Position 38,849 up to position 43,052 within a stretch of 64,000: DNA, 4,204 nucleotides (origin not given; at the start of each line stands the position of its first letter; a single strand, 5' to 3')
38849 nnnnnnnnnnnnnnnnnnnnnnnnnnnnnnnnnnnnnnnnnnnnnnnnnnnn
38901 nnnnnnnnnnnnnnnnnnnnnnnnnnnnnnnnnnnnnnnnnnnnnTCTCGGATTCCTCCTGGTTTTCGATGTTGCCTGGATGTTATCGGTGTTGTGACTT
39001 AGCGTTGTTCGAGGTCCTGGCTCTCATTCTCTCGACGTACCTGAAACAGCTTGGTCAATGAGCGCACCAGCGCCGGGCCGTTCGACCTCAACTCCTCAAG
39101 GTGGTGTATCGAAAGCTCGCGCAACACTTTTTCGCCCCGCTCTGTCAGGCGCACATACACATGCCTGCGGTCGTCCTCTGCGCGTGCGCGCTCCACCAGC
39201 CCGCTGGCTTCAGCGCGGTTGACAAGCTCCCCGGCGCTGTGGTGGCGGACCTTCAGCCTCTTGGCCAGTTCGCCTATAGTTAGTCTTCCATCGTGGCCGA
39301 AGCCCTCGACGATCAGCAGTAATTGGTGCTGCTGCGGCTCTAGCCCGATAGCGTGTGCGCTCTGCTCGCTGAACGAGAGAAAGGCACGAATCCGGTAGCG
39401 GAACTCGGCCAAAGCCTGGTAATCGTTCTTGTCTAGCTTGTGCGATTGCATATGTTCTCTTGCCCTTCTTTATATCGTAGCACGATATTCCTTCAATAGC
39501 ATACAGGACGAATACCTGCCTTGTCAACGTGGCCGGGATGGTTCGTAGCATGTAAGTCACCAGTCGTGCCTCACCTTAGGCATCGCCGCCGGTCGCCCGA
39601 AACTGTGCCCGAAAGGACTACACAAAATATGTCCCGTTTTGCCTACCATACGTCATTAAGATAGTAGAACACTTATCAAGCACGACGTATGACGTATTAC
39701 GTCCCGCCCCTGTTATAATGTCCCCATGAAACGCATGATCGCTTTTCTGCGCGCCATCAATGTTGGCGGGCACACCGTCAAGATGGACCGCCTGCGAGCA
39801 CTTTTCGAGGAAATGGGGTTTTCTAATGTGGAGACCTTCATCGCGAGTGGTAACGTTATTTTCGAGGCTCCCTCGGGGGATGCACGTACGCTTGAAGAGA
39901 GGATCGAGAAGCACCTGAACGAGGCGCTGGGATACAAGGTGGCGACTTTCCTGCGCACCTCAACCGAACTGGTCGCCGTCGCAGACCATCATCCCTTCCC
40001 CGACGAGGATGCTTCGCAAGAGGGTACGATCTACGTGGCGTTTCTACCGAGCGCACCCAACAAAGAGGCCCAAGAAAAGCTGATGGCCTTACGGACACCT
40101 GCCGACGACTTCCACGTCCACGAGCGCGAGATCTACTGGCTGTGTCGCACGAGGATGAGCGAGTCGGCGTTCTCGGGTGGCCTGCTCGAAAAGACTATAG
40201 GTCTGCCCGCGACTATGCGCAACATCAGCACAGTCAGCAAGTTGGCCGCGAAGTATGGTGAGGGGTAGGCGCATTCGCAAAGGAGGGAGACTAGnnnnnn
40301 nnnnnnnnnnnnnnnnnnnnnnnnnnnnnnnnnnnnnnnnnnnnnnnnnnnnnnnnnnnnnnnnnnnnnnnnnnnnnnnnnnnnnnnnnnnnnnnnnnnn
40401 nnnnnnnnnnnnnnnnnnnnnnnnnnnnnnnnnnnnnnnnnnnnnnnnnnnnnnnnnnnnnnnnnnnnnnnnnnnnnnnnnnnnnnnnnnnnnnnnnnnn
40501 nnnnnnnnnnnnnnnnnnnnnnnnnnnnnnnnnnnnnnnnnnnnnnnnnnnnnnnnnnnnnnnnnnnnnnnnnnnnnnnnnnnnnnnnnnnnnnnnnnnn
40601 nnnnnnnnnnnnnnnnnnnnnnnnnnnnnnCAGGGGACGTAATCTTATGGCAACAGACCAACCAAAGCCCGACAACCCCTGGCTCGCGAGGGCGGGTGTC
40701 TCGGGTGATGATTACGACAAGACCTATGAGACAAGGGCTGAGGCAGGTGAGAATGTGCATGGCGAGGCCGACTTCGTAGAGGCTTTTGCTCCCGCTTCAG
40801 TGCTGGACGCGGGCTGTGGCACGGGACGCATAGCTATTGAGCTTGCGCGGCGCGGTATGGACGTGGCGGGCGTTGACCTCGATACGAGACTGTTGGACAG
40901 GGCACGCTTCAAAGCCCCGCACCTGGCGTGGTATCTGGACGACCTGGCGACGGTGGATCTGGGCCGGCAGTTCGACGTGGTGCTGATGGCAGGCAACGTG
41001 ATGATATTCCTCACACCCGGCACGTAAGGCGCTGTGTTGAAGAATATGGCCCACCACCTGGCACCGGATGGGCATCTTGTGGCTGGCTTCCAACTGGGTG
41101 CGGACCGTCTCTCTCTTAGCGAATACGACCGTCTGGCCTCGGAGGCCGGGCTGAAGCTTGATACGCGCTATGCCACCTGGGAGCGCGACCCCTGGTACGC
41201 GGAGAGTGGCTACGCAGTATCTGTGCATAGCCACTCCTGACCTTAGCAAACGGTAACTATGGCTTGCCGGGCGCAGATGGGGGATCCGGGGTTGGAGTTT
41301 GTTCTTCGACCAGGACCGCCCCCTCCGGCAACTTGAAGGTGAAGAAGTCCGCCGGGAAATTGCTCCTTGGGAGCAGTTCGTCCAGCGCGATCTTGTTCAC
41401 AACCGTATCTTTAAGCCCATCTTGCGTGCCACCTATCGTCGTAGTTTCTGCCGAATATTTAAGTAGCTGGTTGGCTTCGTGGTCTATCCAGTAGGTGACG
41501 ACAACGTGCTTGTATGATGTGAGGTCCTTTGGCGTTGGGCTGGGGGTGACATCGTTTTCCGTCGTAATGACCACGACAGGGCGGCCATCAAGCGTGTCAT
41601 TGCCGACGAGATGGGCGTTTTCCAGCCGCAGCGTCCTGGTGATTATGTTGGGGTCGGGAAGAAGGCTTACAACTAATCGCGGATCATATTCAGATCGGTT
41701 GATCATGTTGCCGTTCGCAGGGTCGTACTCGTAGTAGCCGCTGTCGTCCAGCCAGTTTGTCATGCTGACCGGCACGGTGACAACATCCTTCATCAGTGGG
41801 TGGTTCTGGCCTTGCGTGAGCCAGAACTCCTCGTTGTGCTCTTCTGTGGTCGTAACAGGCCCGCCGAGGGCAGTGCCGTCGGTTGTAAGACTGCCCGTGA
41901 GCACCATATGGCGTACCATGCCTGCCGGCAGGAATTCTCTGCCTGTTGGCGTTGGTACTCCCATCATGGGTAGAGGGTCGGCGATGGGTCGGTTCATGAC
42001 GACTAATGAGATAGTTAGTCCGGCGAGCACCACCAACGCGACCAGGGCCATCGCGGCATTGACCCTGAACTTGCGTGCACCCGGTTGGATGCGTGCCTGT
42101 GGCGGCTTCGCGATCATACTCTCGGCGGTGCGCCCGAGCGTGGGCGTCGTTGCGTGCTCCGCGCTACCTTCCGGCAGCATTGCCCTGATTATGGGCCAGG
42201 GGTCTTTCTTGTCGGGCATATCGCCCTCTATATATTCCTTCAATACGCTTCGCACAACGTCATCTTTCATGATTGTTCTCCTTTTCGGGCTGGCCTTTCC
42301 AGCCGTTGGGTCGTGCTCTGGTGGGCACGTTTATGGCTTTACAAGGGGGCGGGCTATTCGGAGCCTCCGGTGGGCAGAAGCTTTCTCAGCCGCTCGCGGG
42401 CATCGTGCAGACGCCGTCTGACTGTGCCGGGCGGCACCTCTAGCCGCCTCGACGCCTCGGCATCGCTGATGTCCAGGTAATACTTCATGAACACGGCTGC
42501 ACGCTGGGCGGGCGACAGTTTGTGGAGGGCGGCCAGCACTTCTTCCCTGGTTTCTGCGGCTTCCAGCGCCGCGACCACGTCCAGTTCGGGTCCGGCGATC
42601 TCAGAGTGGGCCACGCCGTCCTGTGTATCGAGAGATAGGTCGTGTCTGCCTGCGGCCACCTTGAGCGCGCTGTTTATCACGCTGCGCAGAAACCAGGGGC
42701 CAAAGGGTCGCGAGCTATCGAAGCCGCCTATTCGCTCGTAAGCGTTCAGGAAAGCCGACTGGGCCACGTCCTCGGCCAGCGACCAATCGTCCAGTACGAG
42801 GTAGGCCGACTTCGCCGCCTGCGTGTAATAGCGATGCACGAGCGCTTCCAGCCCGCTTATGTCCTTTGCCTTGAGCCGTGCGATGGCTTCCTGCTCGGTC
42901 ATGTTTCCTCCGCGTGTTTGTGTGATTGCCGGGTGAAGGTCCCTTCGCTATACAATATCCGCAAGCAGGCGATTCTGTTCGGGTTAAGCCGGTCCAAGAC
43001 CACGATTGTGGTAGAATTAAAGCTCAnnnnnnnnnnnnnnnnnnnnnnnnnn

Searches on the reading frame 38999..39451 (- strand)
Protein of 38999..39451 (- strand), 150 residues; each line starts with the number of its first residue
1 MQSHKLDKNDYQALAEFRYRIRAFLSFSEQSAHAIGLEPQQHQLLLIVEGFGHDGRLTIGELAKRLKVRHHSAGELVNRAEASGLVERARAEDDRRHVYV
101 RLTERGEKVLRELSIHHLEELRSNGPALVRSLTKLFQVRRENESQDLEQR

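Call 44: search_protein_families(library=pfam, proteins=[window:38999-39451:-], max_evalue=0.00001)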
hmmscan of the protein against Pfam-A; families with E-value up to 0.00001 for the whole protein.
window:38999-39451:- (150 aa): 2 families
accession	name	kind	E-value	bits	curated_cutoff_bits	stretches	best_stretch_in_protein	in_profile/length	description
PF12802.13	MarR_2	-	1.1e-14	54.7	27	1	36-96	2-60/61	MarR family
PF01047.28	MarR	-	2.7e-07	30.8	24.6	1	53-98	14-59/59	MarR family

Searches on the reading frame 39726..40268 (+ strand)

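Call 43: search_protein_families(library=pfam, proteins=[window:39726-40268:+], max_evalue=0.00001)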
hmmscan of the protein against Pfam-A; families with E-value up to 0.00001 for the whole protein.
window:39726-40268:+ (180 aa): 1 family
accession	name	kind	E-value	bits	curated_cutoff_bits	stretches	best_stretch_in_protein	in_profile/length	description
PF08002.16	DUF1697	-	1.3e-42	145.9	24.4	1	1-137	1-137/137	Protein of unknown function (DUF1697)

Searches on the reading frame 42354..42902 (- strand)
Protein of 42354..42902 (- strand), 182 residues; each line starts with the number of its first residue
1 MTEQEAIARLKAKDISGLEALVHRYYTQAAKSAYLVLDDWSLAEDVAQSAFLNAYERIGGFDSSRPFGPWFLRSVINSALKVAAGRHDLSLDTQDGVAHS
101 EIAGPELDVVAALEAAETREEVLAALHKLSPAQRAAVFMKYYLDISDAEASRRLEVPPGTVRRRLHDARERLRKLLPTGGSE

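Call 43: search_protein_families(library=pfam, proteins=[window:42354-42902:-], max_evalue=0.00001)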
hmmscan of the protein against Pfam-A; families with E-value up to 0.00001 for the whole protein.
window:42354-42902:- (182 aa): 3 families
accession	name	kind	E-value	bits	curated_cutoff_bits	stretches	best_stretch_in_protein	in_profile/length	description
PF08281.18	Sigma70_r4_2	-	9.1e-14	51.3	25.7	1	119-172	1-54/54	Sigma-70, region 4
PF04542.20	Sigma70_r2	-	5.3e-09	36.2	24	1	21-80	1-62/71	Sigma-70 region 2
PF04545.22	Sigma70_r4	-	2.1e-08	34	24.1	1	125-174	1-50/50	Sigma-70, region 4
